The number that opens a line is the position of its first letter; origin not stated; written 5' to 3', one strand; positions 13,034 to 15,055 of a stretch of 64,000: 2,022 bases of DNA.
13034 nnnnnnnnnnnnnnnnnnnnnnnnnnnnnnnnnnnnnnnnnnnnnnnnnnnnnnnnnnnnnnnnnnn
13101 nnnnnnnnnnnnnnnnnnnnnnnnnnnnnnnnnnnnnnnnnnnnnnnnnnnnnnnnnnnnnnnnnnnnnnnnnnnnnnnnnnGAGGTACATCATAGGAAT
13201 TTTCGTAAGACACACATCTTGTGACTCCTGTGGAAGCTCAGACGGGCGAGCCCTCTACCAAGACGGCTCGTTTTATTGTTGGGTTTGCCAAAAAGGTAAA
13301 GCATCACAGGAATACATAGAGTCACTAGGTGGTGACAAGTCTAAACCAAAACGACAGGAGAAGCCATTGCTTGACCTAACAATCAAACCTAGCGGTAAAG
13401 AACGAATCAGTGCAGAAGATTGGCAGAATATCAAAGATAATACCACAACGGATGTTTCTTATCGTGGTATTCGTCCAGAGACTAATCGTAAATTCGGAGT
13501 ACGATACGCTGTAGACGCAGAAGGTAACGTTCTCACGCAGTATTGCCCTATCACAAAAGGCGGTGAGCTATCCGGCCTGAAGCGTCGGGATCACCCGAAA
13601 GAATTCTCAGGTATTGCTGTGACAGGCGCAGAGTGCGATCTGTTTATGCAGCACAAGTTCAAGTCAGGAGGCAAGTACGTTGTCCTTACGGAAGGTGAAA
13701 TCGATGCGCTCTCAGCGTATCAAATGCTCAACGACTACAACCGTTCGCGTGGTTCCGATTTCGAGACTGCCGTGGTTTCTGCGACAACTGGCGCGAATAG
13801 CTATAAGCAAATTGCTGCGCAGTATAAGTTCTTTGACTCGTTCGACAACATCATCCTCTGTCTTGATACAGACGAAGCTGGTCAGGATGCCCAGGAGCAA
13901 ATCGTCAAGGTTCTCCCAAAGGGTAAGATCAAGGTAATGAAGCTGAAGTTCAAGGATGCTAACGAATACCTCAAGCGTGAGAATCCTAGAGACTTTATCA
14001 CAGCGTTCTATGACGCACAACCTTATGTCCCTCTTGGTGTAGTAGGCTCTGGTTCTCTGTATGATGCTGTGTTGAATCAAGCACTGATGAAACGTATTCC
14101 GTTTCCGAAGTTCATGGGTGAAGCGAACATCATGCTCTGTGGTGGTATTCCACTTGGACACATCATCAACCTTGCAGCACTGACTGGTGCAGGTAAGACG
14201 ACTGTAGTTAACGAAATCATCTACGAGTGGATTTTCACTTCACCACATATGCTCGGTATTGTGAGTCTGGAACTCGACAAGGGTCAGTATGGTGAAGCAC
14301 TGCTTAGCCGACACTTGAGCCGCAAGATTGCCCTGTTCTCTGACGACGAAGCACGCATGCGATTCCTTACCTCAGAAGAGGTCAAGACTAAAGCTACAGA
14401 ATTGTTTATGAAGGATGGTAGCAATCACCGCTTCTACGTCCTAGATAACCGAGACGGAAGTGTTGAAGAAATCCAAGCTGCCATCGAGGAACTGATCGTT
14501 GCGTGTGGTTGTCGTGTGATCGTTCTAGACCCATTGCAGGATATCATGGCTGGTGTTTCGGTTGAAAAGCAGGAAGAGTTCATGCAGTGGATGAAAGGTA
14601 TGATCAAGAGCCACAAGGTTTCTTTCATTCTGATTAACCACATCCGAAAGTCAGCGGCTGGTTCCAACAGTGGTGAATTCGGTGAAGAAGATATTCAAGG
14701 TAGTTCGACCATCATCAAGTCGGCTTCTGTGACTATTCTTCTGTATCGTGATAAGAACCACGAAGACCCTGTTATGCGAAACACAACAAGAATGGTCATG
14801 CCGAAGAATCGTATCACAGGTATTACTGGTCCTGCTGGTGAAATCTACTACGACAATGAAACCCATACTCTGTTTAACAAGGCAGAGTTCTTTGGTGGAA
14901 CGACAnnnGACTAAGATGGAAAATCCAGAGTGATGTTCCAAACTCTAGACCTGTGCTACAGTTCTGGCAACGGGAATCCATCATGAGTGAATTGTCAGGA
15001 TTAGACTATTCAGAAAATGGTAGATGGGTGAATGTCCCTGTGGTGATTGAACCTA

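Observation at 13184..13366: Primase Zn-ribbon encoded upstream of the first canonical start codon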

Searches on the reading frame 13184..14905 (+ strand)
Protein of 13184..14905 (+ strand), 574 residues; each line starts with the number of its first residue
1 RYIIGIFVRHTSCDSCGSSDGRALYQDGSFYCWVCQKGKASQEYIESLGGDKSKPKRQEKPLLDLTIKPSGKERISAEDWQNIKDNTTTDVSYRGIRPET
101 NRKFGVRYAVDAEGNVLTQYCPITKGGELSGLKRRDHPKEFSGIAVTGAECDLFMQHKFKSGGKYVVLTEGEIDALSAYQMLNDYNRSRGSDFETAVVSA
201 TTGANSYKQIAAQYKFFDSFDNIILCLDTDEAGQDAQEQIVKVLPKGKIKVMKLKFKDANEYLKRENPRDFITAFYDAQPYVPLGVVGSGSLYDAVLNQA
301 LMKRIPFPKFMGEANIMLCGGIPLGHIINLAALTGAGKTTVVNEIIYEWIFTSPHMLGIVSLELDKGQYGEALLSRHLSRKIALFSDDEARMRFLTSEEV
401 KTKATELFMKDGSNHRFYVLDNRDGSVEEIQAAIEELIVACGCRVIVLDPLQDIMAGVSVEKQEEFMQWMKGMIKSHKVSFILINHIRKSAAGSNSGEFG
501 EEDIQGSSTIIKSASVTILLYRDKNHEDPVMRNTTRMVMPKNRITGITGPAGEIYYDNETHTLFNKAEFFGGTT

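Call 5: search_dna_similar(query=window:13184-14905:+, collection=phages, mode=protein, max_rows=40)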
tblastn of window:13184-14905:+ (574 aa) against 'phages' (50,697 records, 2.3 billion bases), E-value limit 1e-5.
Records with a match: 3087; places in all: 3092; records where one place covers at least 80% of the query: 2608.
Best place of each record, by identity: <60% 3087.
By first word of the organism name: Escherichia 713; Klebsiella 501; Pseudomonas 427; Salmonella 223; Vibrio 137; Rheinheimera 115; Yersinia 93; Erwinia 81; Acinetobacter 46; Shigella 44; and 86 more.
By host as written in the record: - 437; Escherichia coli 246; Klebsiella pneumoniae 245; Rheinheimera sp. BAL341 115; Pseudomonas aeruginosa 98; Escherichia coli K-12 MG1655 52; Yersinia pestis 38; Klebsiella pneumoniae 135080 32; and 699 more.
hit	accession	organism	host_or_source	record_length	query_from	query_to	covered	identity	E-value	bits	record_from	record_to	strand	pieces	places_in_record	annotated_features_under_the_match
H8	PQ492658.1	Limnohabitans phage DC31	Limnohabitans sp. DCL3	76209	7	563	97%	57.3%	0e+0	680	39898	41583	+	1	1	DNA primase/helicase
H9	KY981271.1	Curvibacter phage P26059A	Curvibacter sp. IMCC26059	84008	1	565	98%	44.5%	2e-155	498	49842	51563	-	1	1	putative DNA primase/helicase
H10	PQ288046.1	Pseudomonas phage XD2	Pseudomonas aeruginosa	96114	31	570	94%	45.7%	5e-143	462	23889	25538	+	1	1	DNA primase/helicase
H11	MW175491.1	Pseudomonas phage PN09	Pseudomonas syringae pv. actinidiae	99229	82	570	85%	49.4%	1e-150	484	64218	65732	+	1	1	hypothetical protein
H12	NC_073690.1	Pseudomonas phage PN09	Pseudomonas syringae pv. actinidiae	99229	82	570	85%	49.4%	1e-150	484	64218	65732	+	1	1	hypothetical protein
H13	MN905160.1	Pseudomonas phage PE09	Pseudomonas syringae pv. actinidiae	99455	82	570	85%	49.4%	4e-150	483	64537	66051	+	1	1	hypothetical protein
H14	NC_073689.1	Pseudomonas phage PE09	Pseudomonas syringae pv. actinidiae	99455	82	570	85%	49.4%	4e-150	483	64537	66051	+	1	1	hypothetical protein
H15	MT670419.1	Pseudomonas phage phiPsa315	Pseudomonas syringae pv. actinidiae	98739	83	570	85%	49.1%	1e-149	482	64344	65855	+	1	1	hypothetical protein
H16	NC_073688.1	Pseudomonas phage phiPsa315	Pseudomonas syringae pv. actinidiae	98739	83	570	85%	49.1%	1e-149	482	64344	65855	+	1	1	hypothetical protein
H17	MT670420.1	Pseudomonas phage phiPsa347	Pseudomonas syringae pv. actinidiae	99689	83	570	85%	48.7%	5e-148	477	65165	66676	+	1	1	hypothetical protein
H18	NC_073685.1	Pseudomonas phage phiPsa347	Pseudomonas syringae pv. actinidiae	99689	83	570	85%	48.7%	5e-148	477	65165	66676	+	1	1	hypothetical protein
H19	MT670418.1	Pseudomonas phage phiPsa300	Pseudomonas syringae pv. actinidiae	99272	83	570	85%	48.7%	6e-148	477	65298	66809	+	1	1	primase/helicase protein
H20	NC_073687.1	Pseudomonas phage phiPsa300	Pseudomonas syringae pv. actinidiae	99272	83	570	85%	48.7%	6e-148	477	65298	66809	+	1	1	primase/helicase protein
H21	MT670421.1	Pseudomonas phage phiPsa381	Pseudomonas syringae pv. actinidiae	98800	83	570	85%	48.7%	6e-148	477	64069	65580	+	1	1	hypothetical protein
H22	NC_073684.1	Pseudomonas phage phiPsa381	Pseudomonas syringae pv. actinidiae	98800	83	570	85%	48.7%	6e-148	477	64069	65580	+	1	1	hypothetical protein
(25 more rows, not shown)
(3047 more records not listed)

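Call 6: search_protein_families(library=pfam, proteins=[window:13184-14905:+], max_evalue=0.01)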
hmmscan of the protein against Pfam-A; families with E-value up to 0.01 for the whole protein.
window:13184-14905:+ (574 aa): 7 families
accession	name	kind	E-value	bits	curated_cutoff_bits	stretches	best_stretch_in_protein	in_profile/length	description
PF03796.21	DnaB_C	-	9.2e-15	55.1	27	1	319-548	13-239/255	DnaB-like helicase C terminal domain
PF13155.12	Toprim_2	-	1.9e-13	51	22.1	1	167-263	1-88/88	Toprim-like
PF13481.12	AAA_25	-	1.7e-09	38.1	27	1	320-491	28-194/195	AAA domain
PF06745.19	ATPase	-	4.1e-06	26.8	26.6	1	318-500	12-167/231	KaiC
PF01751.28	Toprim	-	6.8e-05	23.4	23.1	1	166-253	2-95/96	Toprim domain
PF05621.17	TniB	-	0.00019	21.4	22.4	1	425-484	102-160/189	Bacterial TniB protein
PF13662.12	Toprim_4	-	0.00082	20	25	1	206-252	33-82/85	Toprim domain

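Call 7: get_annotated_region(hit=H8, flank=3000)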
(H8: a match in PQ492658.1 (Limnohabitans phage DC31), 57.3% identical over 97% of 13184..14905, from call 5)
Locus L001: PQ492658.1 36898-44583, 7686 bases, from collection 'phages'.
description: Limnohabitans phage DC31, complete genome.
organism: Limnohabitans phage DC31 (NCBI taxid 2883572)
taxonomy: Viruses; Duplodnaviria; Heunggongvirae; Uroviricota; Caudoviricetes; Pakpunavirus
host: Limnohabitans sp. DCL3; source: freshwater; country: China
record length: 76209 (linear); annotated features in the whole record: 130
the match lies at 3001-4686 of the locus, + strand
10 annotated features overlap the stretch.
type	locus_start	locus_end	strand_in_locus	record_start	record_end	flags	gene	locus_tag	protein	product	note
CDS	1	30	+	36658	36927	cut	-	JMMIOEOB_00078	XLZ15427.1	hypothetical protein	-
CDS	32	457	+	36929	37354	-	-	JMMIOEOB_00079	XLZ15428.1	hypothetical protein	-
CDS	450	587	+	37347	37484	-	-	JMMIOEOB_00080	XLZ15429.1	hypothetical protein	-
CDS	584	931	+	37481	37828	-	-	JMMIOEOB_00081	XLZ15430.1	hypothetical protein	-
CDS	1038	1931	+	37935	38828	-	-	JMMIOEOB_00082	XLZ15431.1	hypothetical protein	-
CDS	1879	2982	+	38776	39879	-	-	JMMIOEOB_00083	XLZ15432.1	hypothetical protein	-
CDS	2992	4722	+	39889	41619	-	-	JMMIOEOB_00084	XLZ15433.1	DNA primase/helicase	4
CDS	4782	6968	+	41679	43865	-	-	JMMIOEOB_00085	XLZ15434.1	hypothetical protein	-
CDS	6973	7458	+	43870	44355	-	-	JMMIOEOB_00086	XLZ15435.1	hypothetical protein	-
CDS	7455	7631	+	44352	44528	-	-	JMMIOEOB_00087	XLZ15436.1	hypothetical protein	-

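Call 8: get_annotated_region(hit=H9, flank=3000)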
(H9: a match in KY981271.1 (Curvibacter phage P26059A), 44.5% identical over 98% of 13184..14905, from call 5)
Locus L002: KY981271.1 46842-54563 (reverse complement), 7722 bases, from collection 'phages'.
description: Curvibacter phage P26059A, complete genome.
organism: Curvibacter phage P26059A (NCBI taxid 1983783)
taxonomy: Viruses; Duplodnaviria; Heunggongvirae; Uroviricota; Caudoviricetes
host: Curvibacter sp. IMCC26059; source: -; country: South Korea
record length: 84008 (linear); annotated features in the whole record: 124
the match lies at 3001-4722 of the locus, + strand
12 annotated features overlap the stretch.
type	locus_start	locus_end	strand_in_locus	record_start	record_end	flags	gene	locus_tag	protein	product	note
CDS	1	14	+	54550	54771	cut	-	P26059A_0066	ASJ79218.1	hypothetical protein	-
CDS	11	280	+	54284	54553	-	-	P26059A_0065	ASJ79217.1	hypothetical protein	-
CDS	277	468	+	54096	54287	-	-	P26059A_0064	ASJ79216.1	hypothetical protein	-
CDS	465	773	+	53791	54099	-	-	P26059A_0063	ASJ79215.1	hypothetical protein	-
CDS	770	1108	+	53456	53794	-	-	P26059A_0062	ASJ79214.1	hypothetical protein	-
CDS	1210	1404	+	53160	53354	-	-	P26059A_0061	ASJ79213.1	hypothetical protein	-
CDS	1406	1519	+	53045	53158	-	-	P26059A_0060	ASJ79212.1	hypothetical protein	-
CDS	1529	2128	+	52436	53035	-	-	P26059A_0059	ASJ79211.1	tRNA nucleotidyl transferase/poly(A) polymerase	-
CDS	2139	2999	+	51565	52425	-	-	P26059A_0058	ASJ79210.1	HNH homing endonuclease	-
CDS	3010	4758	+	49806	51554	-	-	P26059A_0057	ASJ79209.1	putative DNA primase/helicase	-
CDS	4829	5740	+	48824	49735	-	-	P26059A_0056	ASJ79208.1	HNH endonuclease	-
CDS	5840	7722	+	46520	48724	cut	-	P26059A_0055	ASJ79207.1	DNA polymerase B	-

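Call 13: find_related_loci(query=window:13193-14905:+, collection=viral_contigs, flank=3000)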
Query window:13193-14905:+ (571 aa) in viral_contigs; peptide patterns used: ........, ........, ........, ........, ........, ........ (x = any residue, [..] = any of these).
15 stretches matched a pattern; 13 encode a relative of the query (tblastn E <= 1e-3); 13 distinct loci.
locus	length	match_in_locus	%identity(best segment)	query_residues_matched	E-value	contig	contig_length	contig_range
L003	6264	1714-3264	30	4-560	3e-70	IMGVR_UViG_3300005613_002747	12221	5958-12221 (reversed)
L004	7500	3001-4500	29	7-557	1e-60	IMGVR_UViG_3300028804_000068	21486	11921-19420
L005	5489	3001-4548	30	7-554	2e-56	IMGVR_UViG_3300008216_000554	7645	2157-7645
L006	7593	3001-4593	26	7-565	9e-50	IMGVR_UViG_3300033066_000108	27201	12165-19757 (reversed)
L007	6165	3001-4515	27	7-560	8e-47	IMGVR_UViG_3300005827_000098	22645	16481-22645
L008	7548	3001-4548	27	1-560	8e-46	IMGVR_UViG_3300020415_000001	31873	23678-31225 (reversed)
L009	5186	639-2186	27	1-560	7e-46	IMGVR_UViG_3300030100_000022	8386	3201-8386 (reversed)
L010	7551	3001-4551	25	6-560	2e-41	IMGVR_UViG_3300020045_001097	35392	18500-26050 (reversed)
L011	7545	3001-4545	25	6-561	2e-40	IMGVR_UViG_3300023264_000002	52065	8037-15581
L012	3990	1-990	29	222-557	5e-40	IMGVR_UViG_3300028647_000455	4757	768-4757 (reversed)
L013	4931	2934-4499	27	12-560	7e-40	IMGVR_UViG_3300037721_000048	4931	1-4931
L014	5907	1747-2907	28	146-554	6e-32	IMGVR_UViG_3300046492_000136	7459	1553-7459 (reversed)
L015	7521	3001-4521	26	10-560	8e-39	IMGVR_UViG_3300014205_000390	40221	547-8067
